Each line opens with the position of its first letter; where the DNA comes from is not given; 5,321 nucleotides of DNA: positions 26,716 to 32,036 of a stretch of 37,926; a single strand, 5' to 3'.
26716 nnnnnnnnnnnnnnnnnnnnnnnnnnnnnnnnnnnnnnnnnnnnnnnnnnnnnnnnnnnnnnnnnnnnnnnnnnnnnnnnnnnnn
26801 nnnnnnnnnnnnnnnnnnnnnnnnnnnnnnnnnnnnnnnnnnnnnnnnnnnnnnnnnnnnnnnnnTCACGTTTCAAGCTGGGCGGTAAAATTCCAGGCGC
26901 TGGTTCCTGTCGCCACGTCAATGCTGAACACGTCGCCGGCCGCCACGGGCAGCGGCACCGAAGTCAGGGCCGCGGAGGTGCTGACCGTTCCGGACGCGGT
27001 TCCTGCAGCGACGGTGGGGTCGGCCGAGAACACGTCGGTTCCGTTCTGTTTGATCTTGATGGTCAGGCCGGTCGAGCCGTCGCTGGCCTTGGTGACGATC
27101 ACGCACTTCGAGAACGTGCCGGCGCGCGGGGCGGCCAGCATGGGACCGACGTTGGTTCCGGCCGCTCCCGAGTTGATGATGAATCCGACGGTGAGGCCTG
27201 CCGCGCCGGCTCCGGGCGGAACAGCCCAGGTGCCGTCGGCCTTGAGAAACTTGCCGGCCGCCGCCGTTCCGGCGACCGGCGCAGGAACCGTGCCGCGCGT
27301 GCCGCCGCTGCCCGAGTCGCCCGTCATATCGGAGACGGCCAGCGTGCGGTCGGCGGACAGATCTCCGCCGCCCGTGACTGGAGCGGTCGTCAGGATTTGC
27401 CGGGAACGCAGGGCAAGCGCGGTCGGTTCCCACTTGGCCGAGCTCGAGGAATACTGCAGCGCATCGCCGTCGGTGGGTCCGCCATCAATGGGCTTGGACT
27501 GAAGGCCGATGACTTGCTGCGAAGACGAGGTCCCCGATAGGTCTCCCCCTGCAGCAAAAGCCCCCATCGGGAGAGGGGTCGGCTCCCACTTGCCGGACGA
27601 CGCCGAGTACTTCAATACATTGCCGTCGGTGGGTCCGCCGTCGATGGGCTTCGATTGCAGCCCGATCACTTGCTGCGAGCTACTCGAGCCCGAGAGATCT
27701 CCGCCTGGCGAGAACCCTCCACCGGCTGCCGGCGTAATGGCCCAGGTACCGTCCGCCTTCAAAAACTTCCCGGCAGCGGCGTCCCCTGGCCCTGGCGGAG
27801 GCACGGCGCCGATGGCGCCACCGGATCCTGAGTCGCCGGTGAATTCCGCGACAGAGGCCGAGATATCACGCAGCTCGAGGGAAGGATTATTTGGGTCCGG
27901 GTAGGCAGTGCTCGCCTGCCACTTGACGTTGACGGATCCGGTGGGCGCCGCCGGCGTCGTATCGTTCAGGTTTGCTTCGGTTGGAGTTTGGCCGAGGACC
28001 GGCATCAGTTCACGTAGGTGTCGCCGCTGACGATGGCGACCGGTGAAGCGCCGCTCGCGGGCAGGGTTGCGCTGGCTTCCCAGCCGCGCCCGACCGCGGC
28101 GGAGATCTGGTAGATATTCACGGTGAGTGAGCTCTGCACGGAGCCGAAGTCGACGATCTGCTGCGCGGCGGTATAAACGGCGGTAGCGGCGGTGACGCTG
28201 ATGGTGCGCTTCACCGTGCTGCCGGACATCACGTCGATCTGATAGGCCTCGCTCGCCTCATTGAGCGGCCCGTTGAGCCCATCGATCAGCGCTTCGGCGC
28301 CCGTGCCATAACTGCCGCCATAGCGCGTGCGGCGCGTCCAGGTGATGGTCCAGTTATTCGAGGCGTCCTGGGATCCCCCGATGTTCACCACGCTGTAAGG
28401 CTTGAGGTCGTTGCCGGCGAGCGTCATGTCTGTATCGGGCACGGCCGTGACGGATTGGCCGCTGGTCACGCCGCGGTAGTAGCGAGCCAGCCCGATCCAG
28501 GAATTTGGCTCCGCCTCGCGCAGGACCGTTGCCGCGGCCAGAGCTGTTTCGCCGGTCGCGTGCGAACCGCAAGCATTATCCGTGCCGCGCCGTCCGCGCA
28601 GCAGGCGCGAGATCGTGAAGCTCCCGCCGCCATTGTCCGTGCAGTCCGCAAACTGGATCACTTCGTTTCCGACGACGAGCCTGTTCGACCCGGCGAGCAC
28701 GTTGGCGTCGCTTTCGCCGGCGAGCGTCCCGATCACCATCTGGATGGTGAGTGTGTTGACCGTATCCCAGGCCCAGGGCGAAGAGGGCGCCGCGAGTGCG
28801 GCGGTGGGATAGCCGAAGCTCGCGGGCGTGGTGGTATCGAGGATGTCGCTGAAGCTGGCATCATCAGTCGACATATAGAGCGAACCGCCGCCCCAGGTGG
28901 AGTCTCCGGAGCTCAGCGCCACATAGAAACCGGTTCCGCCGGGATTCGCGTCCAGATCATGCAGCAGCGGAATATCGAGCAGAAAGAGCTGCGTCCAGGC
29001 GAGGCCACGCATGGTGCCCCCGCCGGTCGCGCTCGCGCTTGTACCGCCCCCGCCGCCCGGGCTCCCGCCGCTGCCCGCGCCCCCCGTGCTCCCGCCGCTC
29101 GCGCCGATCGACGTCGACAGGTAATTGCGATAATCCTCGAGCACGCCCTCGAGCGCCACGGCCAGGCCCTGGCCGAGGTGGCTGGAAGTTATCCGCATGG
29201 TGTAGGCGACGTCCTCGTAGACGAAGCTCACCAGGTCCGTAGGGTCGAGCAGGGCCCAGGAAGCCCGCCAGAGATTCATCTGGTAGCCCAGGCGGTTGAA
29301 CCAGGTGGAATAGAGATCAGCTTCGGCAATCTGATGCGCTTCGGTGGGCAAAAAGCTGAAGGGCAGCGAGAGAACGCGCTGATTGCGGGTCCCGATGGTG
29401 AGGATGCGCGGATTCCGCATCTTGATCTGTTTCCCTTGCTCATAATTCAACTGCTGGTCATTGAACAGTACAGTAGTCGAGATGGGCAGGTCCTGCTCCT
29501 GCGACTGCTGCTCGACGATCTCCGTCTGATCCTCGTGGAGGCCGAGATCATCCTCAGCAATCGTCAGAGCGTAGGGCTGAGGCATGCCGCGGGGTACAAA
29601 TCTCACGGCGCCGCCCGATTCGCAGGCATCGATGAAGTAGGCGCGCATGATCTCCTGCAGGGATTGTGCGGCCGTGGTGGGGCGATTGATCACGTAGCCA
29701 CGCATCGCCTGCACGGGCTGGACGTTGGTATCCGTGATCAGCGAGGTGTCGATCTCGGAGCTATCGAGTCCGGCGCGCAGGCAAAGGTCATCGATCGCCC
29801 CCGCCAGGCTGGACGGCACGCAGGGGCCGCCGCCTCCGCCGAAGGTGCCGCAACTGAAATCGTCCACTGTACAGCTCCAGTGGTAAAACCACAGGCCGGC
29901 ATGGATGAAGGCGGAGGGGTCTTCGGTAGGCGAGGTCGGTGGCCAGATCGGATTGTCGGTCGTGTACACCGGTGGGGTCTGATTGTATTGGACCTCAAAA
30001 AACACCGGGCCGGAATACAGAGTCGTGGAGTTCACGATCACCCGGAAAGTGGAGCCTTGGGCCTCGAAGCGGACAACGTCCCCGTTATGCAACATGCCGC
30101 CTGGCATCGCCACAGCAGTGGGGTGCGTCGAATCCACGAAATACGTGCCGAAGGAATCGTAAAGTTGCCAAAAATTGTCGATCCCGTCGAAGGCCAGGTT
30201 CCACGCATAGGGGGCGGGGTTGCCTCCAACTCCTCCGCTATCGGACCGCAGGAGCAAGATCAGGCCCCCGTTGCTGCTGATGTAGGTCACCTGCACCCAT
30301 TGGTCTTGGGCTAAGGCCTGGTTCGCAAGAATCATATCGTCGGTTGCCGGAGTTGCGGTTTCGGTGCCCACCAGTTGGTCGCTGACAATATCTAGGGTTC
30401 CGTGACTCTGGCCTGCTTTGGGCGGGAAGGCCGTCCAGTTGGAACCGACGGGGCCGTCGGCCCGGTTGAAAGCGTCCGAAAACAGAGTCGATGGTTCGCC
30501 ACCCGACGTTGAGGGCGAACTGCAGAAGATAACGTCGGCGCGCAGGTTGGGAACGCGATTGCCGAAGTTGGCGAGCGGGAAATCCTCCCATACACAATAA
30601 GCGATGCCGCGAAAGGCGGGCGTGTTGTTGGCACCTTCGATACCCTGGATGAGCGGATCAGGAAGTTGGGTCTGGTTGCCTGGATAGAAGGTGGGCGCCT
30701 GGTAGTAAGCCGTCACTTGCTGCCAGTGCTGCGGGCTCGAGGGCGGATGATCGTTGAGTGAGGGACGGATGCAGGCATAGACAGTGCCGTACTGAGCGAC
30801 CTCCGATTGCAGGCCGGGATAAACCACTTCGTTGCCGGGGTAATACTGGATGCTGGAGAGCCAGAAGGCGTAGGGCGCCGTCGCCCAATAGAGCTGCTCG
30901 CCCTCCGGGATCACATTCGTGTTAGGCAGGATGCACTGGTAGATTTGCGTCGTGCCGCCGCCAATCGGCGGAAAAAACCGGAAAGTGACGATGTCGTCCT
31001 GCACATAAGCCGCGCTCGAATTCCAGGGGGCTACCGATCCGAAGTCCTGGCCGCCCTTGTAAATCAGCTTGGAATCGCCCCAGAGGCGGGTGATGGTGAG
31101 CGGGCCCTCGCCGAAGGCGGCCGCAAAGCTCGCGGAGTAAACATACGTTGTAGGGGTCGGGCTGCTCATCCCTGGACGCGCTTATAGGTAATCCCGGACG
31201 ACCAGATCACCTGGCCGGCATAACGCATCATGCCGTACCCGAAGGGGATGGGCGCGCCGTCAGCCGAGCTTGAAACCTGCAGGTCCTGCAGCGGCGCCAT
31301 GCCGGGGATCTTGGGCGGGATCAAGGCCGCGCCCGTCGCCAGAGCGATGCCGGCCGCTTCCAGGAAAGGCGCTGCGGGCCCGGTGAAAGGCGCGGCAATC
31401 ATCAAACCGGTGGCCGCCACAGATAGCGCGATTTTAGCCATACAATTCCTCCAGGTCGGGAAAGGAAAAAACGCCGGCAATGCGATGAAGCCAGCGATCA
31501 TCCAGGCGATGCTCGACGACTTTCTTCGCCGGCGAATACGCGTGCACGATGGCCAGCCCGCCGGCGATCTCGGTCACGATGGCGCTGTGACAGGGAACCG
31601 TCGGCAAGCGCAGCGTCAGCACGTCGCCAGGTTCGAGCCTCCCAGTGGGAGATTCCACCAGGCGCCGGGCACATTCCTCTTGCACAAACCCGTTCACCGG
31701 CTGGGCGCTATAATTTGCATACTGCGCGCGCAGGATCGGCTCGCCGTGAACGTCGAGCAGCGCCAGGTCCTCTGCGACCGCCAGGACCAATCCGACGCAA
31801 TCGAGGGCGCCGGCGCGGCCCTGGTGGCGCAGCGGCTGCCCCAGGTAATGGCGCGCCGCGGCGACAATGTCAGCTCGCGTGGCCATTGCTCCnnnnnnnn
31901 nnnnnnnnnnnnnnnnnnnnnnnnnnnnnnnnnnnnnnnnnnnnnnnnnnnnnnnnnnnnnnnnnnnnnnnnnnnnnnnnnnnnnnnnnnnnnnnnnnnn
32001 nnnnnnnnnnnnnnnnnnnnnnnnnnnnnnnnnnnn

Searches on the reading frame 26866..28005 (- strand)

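Call 30: search_protein_families(library=phrogs, proteins=[window:26866-28005:-], max_evalue=0.001)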
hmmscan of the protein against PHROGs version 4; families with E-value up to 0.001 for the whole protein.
window:26866-28005:- (379 aa): 0 families

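Call 31: search_protein_families(library=pfam, proteins=[window:26866-28005:-], max_evalue=0.01)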
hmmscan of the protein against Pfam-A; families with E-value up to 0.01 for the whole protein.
window:26866-28005:- (379 aa): 1 family
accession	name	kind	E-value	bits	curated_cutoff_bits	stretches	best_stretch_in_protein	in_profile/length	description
PF09046.15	AvrPtoB-E3_ubiq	-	0.0021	18.7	25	0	101-123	53-75/126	AvrPtoB E3 ubiquitin ligase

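Call 115: search_protein_families(library=ncbifam, proteins=[window:26866-28005:-], max_evalue=0.1)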
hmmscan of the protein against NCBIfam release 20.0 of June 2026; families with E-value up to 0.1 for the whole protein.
window:26866-28005:- (379 aa): 0 families

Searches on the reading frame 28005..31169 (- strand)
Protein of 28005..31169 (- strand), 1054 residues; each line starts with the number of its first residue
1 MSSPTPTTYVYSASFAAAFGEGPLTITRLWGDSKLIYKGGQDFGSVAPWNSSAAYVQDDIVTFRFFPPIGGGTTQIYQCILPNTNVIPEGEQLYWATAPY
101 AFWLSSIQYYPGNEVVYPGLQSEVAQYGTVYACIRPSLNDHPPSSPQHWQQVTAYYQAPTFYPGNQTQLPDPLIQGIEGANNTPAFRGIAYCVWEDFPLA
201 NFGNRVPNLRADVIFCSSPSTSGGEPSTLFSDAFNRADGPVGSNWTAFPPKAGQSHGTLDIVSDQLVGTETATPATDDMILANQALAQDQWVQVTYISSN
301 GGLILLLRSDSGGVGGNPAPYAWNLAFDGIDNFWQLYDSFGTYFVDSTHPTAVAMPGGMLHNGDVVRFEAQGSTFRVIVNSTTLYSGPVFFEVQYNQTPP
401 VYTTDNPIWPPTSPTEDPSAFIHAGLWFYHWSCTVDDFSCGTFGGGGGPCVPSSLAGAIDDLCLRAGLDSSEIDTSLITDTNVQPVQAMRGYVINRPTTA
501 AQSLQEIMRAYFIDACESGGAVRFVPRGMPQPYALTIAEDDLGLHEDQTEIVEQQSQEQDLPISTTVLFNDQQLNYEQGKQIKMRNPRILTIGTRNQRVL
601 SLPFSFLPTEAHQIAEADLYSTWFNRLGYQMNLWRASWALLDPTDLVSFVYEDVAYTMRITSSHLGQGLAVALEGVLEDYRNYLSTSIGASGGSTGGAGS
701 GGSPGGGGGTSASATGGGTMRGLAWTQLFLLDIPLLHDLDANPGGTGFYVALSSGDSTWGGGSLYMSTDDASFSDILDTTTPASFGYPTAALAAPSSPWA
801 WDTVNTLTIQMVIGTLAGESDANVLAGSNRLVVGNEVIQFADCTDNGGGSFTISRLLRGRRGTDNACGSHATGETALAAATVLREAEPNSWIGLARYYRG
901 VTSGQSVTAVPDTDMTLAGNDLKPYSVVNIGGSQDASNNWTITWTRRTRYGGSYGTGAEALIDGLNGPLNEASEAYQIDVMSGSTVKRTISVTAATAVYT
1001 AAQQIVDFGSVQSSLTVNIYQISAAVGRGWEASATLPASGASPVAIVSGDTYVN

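Call 30: search_protein_families(library=phrogs, proteins=[window:28005-31169:-], max_evalue=0.001)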
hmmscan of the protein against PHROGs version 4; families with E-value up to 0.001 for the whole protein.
window:28005-31169:- (1054 aa): 2 families
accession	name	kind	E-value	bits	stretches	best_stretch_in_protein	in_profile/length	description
phrog_4271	-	tail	4.3e-138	463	3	452-1036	749-1307/1309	tail protein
phrog_1101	-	tail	2.5e-09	36.5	1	738-1009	508-771/1405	tail protein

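Call 31: search_protein_families(library=pfam, proteins=[window:28005-31169:-], max_evalue=0.01)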
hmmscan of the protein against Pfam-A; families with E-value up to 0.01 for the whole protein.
window:28005-31169:- (1054 aa): 2 families
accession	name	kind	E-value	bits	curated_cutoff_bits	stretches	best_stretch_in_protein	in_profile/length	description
PF13550.12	Phage-tail_3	-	1.9e-22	80.4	23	1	496-661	2-160/164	Putative phage tail protein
PF23666.2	Rcc01698_C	-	3.9e-22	78.9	27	1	785-875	3-96/98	Rcc01698-like, C-terminal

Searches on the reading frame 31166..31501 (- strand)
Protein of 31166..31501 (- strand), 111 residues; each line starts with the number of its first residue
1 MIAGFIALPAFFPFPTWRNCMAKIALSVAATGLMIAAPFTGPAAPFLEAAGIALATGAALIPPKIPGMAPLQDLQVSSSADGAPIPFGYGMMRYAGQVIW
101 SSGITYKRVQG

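Call 30: search_protein_families(library=phrogs, proteins=[window:31166-31501:-], max_evalue=0.001)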
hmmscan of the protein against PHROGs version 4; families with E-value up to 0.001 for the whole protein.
window:31166-31501:- (111 aa): 1 family
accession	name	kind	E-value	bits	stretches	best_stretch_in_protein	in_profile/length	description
phrog_4271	-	tail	5e-11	42.1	1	21-108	1-87/1309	tail protein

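Call 31: search_protein_families(library=pfam, proteins=[window:31166-31501:-], max_evalue=0.01)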
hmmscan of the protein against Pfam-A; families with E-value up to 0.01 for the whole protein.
window:31166-31501:- (111 aa): 0 families

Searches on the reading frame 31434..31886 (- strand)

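Call 30: search_protein_families(library=phrogs, proteins=[window:31434-31886:-], max_evalue=0.001)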
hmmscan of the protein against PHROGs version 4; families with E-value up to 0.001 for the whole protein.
window:31434-31886:- (150 aa): 1 family
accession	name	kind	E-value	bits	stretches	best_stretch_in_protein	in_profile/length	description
phrog_329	-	tail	5.5e-11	42.4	1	1-141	532-655/949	minor tail protein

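Call 31: search_protein_families(library=pfam, proteins=[window:31434-31886:-], max_evalue=0.01)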
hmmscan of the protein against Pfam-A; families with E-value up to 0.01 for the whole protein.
window:31434-31886:- (150 aa): 0 families
